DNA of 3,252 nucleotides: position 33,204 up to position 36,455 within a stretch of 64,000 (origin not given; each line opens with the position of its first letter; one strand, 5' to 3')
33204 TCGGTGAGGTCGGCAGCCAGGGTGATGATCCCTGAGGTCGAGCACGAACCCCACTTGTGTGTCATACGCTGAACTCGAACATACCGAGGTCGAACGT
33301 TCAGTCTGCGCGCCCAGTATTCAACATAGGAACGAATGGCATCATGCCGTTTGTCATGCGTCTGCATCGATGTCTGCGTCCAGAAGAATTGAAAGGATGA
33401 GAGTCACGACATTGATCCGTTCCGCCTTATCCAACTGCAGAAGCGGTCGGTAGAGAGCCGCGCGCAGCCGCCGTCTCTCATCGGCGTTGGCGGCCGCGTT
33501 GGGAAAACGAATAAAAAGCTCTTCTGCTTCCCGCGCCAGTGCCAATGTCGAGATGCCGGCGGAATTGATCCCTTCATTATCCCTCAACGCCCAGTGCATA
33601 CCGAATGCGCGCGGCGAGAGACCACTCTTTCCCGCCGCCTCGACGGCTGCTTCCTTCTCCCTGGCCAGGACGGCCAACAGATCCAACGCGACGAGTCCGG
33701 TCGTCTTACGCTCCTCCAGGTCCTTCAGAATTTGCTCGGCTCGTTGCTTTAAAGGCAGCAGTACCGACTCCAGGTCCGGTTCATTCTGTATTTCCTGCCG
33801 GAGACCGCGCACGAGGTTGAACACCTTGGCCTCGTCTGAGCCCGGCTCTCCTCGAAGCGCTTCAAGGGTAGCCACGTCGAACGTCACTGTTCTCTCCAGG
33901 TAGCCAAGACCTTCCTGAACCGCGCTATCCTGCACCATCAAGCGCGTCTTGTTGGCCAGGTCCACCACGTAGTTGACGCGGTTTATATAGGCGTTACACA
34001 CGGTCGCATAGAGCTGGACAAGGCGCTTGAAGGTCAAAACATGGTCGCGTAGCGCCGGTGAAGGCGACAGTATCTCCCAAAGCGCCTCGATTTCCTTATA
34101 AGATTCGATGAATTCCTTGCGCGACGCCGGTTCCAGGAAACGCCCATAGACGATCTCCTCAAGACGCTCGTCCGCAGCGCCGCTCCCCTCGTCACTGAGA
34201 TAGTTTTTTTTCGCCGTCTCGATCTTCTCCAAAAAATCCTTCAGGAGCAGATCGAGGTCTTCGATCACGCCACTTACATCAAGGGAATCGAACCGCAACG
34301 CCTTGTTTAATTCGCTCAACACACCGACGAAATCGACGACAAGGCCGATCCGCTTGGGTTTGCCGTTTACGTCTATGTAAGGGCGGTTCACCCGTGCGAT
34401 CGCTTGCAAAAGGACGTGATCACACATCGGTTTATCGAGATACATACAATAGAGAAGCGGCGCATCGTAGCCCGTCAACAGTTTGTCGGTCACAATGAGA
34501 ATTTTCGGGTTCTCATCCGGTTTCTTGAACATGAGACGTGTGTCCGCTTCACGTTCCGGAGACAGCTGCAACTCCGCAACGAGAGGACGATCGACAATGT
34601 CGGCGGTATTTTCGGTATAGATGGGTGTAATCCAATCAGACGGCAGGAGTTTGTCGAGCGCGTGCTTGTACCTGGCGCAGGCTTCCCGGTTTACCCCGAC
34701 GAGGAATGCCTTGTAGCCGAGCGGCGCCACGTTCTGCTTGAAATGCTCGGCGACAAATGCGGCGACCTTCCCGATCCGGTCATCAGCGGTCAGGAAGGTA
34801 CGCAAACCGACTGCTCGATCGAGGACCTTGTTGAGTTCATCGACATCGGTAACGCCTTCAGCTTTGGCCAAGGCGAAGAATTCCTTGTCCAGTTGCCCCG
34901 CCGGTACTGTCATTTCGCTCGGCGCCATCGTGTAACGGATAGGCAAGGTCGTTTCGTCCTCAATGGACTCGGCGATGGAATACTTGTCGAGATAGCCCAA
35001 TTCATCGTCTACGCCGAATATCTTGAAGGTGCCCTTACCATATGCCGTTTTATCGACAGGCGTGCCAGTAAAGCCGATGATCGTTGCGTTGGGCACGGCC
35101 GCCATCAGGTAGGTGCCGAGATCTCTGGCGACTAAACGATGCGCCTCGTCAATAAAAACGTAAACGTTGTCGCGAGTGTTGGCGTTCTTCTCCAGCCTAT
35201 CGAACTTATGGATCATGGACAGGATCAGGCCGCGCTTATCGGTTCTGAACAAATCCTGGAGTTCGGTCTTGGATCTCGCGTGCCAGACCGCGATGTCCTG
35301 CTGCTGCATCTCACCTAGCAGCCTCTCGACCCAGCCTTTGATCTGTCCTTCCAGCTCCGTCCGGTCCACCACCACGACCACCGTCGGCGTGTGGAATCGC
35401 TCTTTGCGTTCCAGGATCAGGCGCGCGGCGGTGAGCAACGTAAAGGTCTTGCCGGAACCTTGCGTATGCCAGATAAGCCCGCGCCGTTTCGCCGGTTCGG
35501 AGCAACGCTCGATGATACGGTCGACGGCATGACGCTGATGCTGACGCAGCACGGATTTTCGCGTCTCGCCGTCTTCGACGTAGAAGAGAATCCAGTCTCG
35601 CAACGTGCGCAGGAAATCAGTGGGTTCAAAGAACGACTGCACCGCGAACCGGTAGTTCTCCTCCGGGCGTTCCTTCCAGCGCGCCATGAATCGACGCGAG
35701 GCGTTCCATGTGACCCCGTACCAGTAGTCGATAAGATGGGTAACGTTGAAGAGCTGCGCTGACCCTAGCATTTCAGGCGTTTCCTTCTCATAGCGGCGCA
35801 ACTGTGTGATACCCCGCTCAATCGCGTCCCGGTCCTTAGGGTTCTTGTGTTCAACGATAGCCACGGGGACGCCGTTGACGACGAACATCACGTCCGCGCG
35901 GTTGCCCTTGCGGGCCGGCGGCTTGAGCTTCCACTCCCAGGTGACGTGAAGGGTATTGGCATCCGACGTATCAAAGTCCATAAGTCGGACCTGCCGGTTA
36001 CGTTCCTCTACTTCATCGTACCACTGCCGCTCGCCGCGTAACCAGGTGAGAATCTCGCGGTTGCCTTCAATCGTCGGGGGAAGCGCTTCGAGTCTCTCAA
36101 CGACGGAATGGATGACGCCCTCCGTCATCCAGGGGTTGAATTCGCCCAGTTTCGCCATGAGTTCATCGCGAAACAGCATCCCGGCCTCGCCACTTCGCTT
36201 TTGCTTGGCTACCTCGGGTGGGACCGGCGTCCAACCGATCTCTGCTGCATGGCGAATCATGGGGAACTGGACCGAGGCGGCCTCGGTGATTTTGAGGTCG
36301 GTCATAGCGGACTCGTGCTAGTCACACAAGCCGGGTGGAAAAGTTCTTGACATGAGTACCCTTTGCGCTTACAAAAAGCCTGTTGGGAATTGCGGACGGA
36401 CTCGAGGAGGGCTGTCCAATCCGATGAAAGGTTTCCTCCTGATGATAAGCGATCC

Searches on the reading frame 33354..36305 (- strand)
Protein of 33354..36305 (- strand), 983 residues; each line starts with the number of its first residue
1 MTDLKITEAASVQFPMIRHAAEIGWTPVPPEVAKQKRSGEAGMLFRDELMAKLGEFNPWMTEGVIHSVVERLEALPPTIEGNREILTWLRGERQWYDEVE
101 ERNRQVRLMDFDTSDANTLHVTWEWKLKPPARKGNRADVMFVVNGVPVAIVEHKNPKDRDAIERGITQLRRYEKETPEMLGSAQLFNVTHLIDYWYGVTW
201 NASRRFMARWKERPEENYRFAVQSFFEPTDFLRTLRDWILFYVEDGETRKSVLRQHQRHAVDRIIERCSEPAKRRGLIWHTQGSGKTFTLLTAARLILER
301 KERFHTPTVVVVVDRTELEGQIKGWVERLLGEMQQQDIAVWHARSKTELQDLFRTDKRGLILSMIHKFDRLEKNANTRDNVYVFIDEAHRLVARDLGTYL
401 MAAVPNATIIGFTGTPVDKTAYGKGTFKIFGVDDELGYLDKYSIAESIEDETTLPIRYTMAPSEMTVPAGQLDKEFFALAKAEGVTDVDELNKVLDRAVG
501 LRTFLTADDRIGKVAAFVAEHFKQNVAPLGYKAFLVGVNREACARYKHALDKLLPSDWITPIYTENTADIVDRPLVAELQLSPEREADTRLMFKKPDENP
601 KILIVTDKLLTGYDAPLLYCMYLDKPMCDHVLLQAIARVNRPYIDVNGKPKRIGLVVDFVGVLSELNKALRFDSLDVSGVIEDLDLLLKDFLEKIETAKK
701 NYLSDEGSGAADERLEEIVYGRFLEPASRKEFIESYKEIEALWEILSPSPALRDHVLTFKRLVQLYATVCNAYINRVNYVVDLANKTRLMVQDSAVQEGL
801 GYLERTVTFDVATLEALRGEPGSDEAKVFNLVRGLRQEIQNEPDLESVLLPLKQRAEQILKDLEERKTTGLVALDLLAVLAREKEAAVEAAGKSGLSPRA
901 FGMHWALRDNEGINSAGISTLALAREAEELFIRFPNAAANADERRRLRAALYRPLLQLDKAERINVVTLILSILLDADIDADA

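Call 6: search_protein_families(library=pfam, proteins=[window:33354-36305:-], max_evalue=0.01)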
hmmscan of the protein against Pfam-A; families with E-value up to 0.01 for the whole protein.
window:33354-36305:- (983 aa): 10 families
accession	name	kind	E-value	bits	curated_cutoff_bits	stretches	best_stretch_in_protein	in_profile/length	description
PF18766.7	SWI2_SNF2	-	5.4e-55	186.9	26.7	1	256-481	1-213/221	SWI2/SNF2 ATPase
PF04851.21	ResIII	-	9.5e-25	87.8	22.5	1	252-417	3-163/164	Type III restriction enzyme, res subunit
PF04313.20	HSDR_N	-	5e-24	85.7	25.1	1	6-189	2-176/198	Type I restriction enzyme R protein N terminus (HSDR_N)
PF22679.2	T1R_D3-like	-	1.2e-15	58.7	27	1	593-659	93-156/158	Type I restriction enzyme subunit R domain 3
PF00270.35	DEAD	-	4.9e-07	30.1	26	1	256-417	3-161/167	DEAD/DEAH box helicase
PF13191.12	AAA_16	-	9.5e-06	26.6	32.6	1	252-393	3-146/167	AAA ATPase domain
PF13481.12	AAA_25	-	0.00015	21.8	27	1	271-393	31-157/195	AAA domain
PF00176.29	SNF2-rel_dom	-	0.001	18.7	24.9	1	256-417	1-164/290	SNF2-related domain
PF15650.12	Tox-REase-9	-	0.0026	18.4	27.3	1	117-182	20-79/88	Restriction endonuclease fold toxin 9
PF13401.12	AAA_22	-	0.0079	16.9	27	0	281-393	13-98/130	AAA domain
